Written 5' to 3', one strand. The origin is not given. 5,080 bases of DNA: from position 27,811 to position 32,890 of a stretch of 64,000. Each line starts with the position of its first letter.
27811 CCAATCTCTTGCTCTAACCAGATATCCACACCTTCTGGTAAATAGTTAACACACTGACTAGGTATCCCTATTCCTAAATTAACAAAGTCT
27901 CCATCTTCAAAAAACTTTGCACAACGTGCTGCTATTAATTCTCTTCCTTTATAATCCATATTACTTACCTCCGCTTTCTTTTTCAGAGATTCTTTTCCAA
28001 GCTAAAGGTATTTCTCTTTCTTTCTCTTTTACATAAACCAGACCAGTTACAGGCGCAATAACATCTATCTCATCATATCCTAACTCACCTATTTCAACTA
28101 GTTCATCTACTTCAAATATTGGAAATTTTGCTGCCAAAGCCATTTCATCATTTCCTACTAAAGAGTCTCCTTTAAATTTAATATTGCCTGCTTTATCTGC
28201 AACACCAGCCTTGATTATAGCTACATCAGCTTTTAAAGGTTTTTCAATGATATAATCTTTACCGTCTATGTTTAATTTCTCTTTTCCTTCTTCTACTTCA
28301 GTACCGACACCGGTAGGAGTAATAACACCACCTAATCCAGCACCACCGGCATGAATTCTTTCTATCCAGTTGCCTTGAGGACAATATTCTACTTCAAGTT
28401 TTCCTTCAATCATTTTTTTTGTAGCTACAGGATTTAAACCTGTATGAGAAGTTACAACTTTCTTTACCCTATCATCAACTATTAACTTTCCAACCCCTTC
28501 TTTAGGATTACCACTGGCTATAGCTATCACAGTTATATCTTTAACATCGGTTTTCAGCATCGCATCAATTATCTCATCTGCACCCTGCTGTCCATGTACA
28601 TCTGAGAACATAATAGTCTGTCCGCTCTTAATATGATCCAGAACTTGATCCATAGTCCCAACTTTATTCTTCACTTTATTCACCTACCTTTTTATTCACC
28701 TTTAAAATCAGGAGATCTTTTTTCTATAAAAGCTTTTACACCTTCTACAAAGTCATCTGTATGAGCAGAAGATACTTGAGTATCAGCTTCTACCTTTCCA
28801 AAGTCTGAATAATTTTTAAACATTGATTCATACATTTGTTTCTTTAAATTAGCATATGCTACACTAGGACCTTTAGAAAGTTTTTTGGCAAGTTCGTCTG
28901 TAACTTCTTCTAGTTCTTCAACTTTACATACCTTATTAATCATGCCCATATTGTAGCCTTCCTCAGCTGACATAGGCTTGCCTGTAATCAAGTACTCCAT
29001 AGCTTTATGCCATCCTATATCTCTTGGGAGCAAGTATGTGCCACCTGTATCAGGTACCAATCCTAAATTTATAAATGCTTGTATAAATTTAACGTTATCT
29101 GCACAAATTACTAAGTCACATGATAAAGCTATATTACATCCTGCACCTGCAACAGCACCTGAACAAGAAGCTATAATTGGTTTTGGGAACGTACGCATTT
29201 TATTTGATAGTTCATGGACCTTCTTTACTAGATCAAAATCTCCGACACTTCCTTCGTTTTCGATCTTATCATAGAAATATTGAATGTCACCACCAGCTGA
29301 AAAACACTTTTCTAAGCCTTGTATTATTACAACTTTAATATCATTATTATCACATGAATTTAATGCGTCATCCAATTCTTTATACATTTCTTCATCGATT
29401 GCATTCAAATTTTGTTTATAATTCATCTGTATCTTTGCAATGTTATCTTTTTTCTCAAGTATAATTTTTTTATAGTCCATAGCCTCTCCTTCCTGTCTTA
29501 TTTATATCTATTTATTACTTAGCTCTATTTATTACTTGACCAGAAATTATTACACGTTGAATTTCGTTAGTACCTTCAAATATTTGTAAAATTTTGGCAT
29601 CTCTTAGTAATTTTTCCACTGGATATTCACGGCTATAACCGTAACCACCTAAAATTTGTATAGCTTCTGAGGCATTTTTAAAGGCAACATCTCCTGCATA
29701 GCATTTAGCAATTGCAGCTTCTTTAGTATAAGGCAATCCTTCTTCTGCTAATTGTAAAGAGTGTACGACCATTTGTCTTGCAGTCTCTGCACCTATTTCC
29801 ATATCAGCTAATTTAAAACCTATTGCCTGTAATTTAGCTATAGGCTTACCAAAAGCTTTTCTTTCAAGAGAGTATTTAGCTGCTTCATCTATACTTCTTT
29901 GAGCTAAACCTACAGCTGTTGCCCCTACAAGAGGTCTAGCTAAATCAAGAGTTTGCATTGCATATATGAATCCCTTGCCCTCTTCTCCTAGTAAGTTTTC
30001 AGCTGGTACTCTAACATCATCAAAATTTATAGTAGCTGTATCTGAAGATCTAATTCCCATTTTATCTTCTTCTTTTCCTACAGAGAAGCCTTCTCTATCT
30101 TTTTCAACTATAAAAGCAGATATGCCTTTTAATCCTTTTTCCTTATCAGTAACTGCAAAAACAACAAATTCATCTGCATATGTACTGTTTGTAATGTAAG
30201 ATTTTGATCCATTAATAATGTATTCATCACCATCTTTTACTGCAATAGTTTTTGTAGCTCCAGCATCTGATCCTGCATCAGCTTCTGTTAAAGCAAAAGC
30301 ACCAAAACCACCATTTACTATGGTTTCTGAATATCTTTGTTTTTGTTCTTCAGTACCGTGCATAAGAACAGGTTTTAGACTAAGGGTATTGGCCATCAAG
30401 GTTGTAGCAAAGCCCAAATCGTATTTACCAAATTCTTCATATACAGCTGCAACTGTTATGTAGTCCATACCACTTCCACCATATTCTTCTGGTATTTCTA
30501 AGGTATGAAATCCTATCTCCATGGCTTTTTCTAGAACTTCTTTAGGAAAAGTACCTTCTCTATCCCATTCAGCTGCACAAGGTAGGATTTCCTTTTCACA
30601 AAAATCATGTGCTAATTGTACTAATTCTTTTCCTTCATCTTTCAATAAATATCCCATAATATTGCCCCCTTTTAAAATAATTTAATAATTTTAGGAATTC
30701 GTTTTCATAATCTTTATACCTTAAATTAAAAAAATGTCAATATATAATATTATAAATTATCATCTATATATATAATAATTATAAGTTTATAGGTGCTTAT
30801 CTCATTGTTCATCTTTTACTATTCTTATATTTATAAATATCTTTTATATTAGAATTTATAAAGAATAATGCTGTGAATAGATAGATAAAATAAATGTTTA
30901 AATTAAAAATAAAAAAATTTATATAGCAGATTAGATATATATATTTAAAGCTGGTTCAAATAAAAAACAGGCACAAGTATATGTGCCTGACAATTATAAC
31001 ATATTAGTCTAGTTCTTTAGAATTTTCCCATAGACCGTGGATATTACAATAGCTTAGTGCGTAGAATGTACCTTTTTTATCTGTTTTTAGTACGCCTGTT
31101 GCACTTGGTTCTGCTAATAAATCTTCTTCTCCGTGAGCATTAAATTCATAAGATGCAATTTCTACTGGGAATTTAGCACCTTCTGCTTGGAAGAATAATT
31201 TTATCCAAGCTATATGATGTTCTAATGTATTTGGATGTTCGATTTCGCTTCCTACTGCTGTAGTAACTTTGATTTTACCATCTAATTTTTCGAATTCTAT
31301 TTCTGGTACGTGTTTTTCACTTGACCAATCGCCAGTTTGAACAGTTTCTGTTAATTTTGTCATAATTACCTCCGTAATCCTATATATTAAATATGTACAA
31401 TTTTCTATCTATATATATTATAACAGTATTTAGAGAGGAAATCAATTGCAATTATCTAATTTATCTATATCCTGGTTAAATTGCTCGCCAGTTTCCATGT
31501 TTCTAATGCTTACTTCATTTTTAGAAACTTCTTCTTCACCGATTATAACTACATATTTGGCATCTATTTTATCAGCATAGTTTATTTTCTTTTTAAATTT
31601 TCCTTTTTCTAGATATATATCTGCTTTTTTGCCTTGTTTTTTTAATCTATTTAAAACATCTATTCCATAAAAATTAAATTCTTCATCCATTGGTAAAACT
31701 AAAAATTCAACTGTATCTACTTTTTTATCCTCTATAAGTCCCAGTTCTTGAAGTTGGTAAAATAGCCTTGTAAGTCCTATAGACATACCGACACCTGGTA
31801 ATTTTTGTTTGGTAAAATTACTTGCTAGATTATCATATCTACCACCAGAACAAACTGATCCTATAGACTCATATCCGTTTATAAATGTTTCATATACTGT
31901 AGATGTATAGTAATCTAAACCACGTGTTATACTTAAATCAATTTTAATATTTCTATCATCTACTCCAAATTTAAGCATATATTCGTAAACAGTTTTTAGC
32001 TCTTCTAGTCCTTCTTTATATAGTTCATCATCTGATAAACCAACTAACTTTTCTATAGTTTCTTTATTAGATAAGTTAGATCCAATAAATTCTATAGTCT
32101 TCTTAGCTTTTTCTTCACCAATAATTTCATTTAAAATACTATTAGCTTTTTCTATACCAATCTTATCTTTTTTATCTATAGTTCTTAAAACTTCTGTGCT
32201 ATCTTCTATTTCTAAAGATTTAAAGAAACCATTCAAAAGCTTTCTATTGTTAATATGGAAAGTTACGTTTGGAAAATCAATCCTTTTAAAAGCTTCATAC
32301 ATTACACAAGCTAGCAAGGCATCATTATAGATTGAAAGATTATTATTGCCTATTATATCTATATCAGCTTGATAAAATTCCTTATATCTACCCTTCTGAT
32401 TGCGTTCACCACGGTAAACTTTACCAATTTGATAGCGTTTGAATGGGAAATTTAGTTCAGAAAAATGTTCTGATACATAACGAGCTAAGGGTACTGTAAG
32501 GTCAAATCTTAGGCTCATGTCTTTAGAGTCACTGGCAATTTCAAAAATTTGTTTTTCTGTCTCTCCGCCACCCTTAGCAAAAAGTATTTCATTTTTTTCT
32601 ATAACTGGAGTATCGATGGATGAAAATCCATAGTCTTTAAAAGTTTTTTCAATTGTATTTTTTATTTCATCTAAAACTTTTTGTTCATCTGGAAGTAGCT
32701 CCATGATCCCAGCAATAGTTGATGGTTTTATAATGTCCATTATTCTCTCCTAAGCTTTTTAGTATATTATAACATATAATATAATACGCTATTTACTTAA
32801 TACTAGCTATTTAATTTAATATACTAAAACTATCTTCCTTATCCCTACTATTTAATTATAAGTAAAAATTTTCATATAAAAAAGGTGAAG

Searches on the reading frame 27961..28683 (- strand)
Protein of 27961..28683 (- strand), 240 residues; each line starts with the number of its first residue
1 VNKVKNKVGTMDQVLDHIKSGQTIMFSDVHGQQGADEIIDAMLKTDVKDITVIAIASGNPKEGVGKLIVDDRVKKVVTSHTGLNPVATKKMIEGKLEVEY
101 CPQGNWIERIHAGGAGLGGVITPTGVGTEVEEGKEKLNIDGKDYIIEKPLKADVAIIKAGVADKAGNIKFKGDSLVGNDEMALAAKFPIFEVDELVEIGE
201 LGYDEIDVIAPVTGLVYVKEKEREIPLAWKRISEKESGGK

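Call 3: search_protein_families(library=pfam, proteins=[window:27961-28683:-])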
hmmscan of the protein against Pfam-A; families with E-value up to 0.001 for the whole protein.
window:27961-28683:- (240 aa): 1 family
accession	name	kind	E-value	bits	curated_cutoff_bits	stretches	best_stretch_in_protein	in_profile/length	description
PF01144.29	CoA_trans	-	5.9e-43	147.2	23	1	10-206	3-204/217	Coenzyme A transferase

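Call 4: search_protein_families(library=ncbifam, proteins=[window:27961-28683:-])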
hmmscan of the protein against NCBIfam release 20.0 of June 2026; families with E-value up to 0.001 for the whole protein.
window:27961-28683:- (240 aa): 3 families
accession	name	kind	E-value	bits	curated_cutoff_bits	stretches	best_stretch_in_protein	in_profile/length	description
NF007394.0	PRK09920.1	equivalog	4e-62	209.7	315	1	5-215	2-212/219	acetate CoA-transferase subunit alpha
TIGR02429.1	pcaI_scoA_fam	subfamily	1.1e-48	165.4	128.5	1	7-206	5-206/222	3-oxoacid CoA-transferase subunit A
NF052271.1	Staph_FadX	equivalog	9.3e-05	21.2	750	1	61-222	64-244/523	fatty acid degradation protein FadX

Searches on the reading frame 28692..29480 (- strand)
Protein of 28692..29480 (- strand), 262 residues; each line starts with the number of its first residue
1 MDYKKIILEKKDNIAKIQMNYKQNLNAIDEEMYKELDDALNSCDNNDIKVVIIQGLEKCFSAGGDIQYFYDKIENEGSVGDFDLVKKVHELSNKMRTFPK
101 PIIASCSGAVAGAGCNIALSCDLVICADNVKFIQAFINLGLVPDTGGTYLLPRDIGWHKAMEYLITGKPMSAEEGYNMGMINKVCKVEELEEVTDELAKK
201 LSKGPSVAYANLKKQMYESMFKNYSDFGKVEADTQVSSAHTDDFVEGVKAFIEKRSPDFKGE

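Call 5: search_protein_families(library=ncbifam, proteins=[window:28692-29480:-], max_evalue=1e-10)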
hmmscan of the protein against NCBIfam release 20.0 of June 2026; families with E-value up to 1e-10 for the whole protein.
window:28692-29480:- (262 aa): 69 families (the best 25 are shown)
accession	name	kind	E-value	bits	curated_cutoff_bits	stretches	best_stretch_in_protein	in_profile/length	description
NF050134.1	TdecoylIsomFabM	equivalog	2.2e-69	233.8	400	1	3-261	1-260/261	trans-2-decenoyl-ACP isomerase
NF005575.0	PRK07260.1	equivalog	5.7e-66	222.6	335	1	1-261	1-262/263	enoyl-CoA hydratase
NF004635.0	PRK05981.1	equivalog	4.2e-63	213.3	351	1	1-261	1-265/266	enoyl-CoA hydratase/isomerase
TIGR02280.1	PaaB1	equivalog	2.4e-59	200.9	345.15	1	6-262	1-256/256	2-(1,2-epoxy-1,2-dihydrophenyl)acetyl-CoA isomerase PaaG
NF005804.0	PRK07659.1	equivalog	6.8e-55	186.4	311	1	3-261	5-259/260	enoyl-CoA hydratase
NF046063.1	oxepin_alt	equivalog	1.4e-54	185.3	300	1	8-258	4-254/254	oxepin-CoA hydrolase, alternative type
NF005700.0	PRK07511.1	subfamily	8.7e-54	182.8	274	1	9-260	8-259/260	enoyl-CoA hydratase family protein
NF004475.0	PRK05809.1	subfamily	5.4e-51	173.6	394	1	1-261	1-259/260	short-chain-enoyl-CoA hydratase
NF006107.0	PRK08258.1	equivalog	5.7e-51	173.4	330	1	4-262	17-277/277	enoyl-CoA hydratase family protein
NF004725.0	PRK06072.1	equivalog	4.6e-50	170.7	293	1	6-262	2-248/248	enoyl-CoA hydratase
NF051848.1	EnCoAHydtEchA19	equivalog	7.2e-50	169.9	400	1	6-261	2-257/258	enoyl-CoA hydratase EchA19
NF005803.0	PRK07658.1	equivalog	4e-49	167.3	313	1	5-261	3-256/257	enoyl-CoA hydratase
NF006699.0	PRK09245.1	subfamily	9.7e-49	166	354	1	5-261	4-265/266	crotonase/enoyl-CoA hydratase family protein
NF004857.0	PRK06210.1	equivalog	7.6e-48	163.3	341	1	2-261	6-274/275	enoyl-CoA hydratase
NF004517.0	PRK05862.1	equivalog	2.7e-47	161.4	396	1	1-260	1-255/257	enoyl-CoA hydratase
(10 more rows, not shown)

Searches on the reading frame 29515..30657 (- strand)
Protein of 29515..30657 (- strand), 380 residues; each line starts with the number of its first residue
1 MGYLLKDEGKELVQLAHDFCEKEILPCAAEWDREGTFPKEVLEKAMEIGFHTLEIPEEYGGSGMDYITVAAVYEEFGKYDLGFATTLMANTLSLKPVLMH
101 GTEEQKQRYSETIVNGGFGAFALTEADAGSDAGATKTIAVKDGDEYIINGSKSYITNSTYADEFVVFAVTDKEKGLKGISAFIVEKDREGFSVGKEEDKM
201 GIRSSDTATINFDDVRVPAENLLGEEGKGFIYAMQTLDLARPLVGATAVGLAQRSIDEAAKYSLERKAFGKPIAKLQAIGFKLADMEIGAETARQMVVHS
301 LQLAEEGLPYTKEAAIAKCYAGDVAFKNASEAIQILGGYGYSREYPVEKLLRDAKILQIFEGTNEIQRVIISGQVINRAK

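Call 13: search_protein_families(library=pfam, proteins=[window:29515-30657:-], max_evalue=0.00001)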
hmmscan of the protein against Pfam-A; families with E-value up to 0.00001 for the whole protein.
window:29515-30657:- (380 aa): 4 families
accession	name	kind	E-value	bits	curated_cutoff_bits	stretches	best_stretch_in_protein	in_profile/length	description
PF00441.29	Acyl-CoA_dh_1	-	1.9e-46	158.4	22.4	1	227-373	1-147/150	Acyl-CoA dehydrogenase, C-terminal domain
PF02771.21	Acyl-CoA_dh_N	-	1.4e-31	109.6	22.9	1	7-116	2-112/113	Acyl-CoA dehydrogenase, N-terminal domain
PF02770.24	Acyl-CoA_dh_M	-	1.4e-26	92.9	33.3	1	120-215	1-97/97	Acyl-CoA dehydrogenase, middle domain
PF08028.16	Acyl-CoA_dh_2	-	1.1e-17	65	22.7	1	244-364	3-133/134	Acyl-CoA dehydrogenase, C-terminal domain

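Call 52: find_encoding_contigs(protein=window:29515-30657:-, flank=10000, max_places=4)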
Protein window:29515-30657:- (380 aa): 22 contigs read that carry it; 4 places shown.
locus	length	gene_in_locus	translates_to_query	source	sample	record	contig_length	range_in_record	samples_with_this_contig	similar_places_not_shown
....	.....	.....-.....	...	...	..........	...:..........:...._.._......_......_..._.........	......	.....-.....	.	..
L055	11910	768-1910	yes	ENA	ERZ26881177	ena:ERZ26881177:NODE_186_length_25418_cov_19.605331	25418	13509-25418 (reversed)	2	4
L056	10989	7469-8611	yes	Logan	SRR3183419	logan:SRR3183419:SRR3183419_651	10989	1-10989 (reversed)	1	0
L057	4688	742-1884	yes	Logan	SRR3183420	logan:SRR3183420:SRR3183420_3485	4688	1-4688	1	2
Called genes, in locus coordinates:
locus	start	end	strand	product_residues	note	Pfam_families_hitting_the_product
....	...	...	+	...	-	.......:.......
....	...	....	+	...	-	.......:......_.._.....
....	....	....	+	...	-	-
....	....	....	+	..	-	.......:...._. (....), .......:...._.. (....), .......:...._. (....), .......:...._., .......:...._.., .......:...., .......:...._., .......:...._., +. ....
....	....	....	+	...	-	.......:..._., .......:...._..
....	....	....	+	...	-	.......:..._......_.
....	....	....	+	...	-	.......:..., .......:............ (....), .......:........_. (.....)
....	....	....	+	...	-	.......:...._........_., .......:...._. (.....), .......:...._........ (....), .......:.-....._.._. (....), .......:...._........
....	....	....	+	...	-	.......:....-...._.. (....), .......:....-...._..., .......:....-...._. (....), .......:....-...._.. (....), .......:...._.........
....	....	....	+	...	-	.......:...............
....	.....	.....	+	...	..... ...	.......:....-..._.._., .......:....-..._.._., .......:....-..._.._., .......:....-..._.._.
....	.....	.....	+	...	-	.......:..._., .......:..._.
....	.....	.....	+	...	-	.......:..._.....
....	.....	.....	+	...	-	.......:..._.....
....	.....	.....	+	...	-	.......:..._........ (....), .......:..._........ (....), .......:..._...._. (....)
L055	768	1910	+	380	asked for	PF02771:Acyl-CoA_dh_N, PF02770:Acyl-CoA_dh_M, PF00441:Acyl-CoA_dh_1, PF08028:Acyl-CoA_dh_2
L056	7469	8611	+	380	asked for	PF02771:Acyl-CoA_dh_N, PF02770:Acyl-CoA_dh_M, PF00441:Acyl-CoA_dh_1, PF08028:Acyl-CoA_dh_2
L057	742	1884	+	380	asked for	PF02771:Acyl-CoA_dh_N, PF02770:Acyl-CoA_dh_M, PF00441:Acyl-CoA_dh_1, PF08028:Acyl-CoA_dh_2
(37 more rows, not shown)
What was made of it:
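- Checked: The same arrangement recurs in independent metagenome contigs (call 52).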

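Call 65: find_homologous_proteins(query=window:29515-30657:-, max_evalue=1e-60)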
Query window:29515-30657:- (380 aa): 7966 proteins with E <= 1e-60 among 8000 candidates; the best 120 are listed.
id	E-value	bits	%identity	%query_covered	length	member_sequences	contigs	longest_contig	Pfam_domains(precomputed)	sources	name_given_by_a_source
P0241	4.6e-245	831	100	100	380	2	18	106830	PF02770.25,PF00441.30,PF08028.17,PF02771.22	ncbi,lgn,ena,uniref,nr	ncbi:acyl-CoA dehydrogenase family protein [uncultured Anaerococcus sp.]|uniref:acyl-CoA dehydrogena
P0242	3.3e-210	716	83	100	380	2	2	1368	PF02770.25,PF00441.30,PF08028.17,PF02771.22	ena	-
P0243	3.8e-204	696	81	100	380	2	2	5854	PF02770.25,PF00441.30,PF08028.17,PF02771.22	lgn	-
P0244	2.9e-195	667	77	100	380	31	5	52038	PF02770.25,PF00441.30,PF08028.17,PF02771.22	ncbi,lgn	-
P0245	2.3e-193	661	78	99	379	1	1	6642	PF02770.25,PF00441.30,PF08028.17,PF02771.22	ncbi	-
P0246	4.3e-191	653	77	100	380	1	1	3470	PF02770.25,PF00441.30,PF08028.17,PF02771.22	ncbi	-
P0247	8.6e-191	652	77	99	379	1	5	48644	PF02770.25,PF00441.30,PF08028.17,PF02771.22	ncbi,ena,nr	ncbi:MAG: acyl-CoA dehydrogenase family protein [Eubacterium sp.]|nr:acyl-CoA dehydrogenase family p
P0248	1.7e-190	651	76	100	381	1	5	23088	PF02770.25,PF00441.30,PF08028.17,PF02771.22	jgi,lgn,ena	-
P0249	1.4e-189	648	76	99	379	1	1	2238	PF02770.25,PF00441.30,PF08028.17,PF02771.22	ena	-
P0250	1.5e-189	648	76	99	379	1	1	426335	PF02770.25,PF00441.30,PF08028.17,PF02771.22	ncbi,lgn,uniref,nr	ncbi:Acyl-CoA dehydrogenase%2C short-chain specific [uncultured Roseburia sp.]|uniref:Acyl-CoA dehyd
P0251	3.8e-189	647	75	99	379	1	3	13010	PF02770.25,PF00441.30,PF08028.17,PF02771.22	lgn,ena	-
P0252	1.3e-188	645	76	99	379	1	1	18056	PF02770.25,PF00441.30,PF08028.17,PF02771.22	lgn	-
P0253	2.4e-188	644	75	99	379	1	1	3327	PF02770.25,PF00441.30,PF08028.17,PF02771.22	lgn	-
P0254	2.4e-188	644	75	99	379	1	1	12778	PF02770.25,PF00441.30,PF08028.17,PF02771.22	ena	-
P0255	4.7e-188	643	75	99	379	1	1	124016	PF02770.25,PF00441.30,PF08028.17,PF02771.22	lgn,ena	-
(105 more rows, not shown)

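Call 66: find_encoding_contigs(protein=P0250, flank=6000, max_places=1)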
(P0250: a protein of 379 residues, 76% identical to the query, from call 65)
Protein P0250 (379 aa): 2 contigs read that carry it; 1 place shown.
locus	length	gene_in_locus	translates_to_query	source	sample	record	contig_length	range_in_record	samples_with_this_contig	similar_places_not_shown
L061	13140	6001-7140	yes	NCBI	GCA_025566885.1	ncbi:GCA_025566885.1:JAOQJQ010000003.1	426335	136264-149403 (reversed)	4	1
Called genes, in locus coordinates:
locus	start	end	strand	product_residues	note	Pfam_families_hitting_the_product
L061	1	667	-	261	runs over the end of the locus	PF00378:ECH_1, PF16113:ECH_2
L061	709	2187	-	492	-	PF11794:HpaB_N, PF03241:HpaB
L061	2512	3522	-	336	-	PF01012:ETF, PF00766:ETF_alpha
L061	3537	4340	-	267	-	PF01012:ETF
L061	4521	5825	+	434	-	PF02550:AcetylCoA_hydro, PF13336:AcetylCoA_hyd_C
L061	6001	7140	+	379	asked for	PF02771:Acyl-CoA_dh_N, PF02770:Acyl-CoA_dh_M, PF00441:Acyl-CoA_dh_1, PF08028:Acyl-CoA_dh_2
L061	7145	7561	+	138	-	PF22817:ApeP-like, PF07977:FabA, PF22818:ApeI-like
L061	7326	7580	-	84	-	-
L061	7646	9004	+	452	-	PF07690:MFS_1, PF00083:Sugar_tr (weak)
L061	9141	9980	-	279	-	PF18089:DAPG_hydrolase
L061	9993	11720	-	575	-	PF00890:FAD_binding_2, PF01266:DAO (faint), PF07992:Pyr_redox_2 (faint), PF02910:Succ_DH_flav_C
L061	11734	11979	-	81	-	PF25160:LdpA_Fe-S-bd (faint), PF12797:Fer4_2 (faint), PF12837:Fer4_6 (faint), PF13237:Fer4_10 (faint), PF14697:Fer4_21, PF12838:Fer4_7, PF13187:Fer4_9, PF00037:Fer4 (weak), +1 more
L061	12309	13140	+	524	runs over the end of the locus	PF17853:GGDEF_2 (weak), PF13556:HTH_30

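Call 67: find_encoding_contigs(protein=P0244, flank=6000, max_places=1)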
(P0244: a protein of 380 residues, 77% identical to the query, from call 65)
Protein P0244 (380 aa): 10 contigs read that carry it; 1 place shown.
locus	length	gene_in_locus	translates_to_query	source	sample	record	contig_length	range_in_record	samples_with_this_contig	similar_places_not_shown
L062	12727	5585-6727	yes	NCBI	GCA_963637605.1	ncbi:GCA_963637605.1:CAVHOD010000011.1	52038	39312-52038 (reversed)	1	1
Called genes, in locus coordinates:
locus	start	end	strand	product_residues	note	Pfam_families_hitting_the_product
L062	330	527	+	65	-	PF20076:DUF6472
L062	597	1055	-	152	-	PF03479:PCC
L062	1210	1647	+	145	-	PF03479:PCC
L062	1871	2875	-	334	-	PF01012:ETF, PF00766:ETF_alpha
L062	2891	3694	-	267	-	PF01012:ETF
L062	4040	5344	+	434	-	PF02550:AcetylCoA_hydro, PF13336:AcetylCoA_hyd_C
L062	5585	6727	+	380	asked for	PF02771:Acyl-CoA_dh_N, PF02770:Acyl-CoA_dh_M, PF00441:Acyl-CoA_dh_1, PF08028:Acyl-CoA_dh_2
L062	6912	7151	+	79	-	PF07977:FabA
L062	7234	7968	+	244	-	PF00106:adh_short, PF01370:Epimerase, PF08659:KR, PF13561:adh_short_C2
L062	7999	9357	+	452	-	PF07690:MFS_1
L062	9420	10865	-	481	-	PF08448:PAS_4, PF13426:PAS_9 (weak), PF00158:Sigma54_activat, PF01078:Mg_chelatase (faint), PF14532:Sigma54_activ_2, PF25601:AAA_lid_14, PF02954:HTH_8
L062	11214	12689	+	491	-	PF11794:HpaB_N, PF03241:HpaB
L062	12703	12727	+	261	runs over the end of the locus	PF00378:ECH_1, PF16113:ECH_2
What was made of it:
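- On Fusobacterium-type lct cluster (Ldh - canonical ETF - Bcd - LrgAB): The Phe-bearing ACAD at 29515-30657 has its nearest relatives in unrelated clusters (calls 65-67).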

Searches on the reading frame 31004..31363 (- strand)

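Call 13: search_protein_families(library=pfam, proteins=[window:31004-31363:-], max_evalue=0.00001)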
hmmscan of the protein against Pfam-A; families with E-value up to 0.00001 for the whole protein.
window:31004-31363:- (119 aa): 1 family
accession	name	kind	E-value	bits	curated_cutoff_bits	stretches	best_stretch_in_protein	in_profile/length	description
PF01880.24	Desulfoferrodox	-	1.4e-28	99.7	22.2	1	11-114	2-97/98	Desulfoferrodoxin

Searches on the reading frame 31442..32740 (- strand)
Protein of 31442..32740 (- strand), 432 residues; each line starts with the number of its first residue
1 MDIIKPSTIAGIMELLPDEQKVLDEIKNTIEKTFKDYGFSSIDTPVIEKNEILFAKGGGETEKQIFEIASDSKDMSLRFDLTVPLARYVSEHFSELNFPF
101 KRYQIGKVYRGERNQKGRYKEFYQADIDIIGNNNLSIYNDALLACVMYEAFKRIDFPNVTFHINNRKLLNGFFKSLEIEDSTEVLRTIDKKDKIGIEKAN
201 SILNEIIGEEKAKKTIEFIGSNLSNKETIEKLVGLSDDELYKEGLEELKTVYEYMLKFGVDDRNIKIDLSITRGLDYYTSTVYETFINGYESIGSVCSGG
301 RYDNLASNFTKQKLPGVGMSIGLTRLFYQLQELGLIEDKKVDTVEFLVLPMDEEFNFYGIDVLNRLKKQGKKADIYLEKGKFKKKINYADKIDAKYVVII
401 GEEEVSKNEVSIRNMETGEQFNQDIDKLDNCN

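Call 13: search_protein_families(library=pfam, proteins=[window:31442-32740:-], max_evalue=0.00001)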
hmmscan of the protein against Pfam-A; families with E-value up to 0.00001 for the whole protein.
window:31442-32740:- (432 aa): 5 families
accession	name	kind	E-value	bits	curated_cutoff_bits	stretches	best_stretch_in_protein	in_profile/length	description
PF13393.11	tRNA-synt_His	-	1.6e-40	139.7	25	1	11-326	1-308/308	Histidyl-tRNA synthetase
PF03129.25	HGTP_anticodon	-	1e-15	58.1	21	1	346-428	2-87/94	Anticodon binding domain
PF00587.30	tRNA-synt_2b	-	3.5e-08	34.2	29.3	1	75-310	11-146/179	tRNA synthetase class II core domain (G, H, P, S and T)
PF00152.25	tRNA-synt_2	-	4.3e-07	29.8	25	1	25-313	27-254/308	tRNA synthetases class II (D, K and N)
PF01409.25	tRNA-synt_2d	-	2.4e-06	27.6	19.8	1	19-139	15-141/246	tRNA synthetases class II core domain (F)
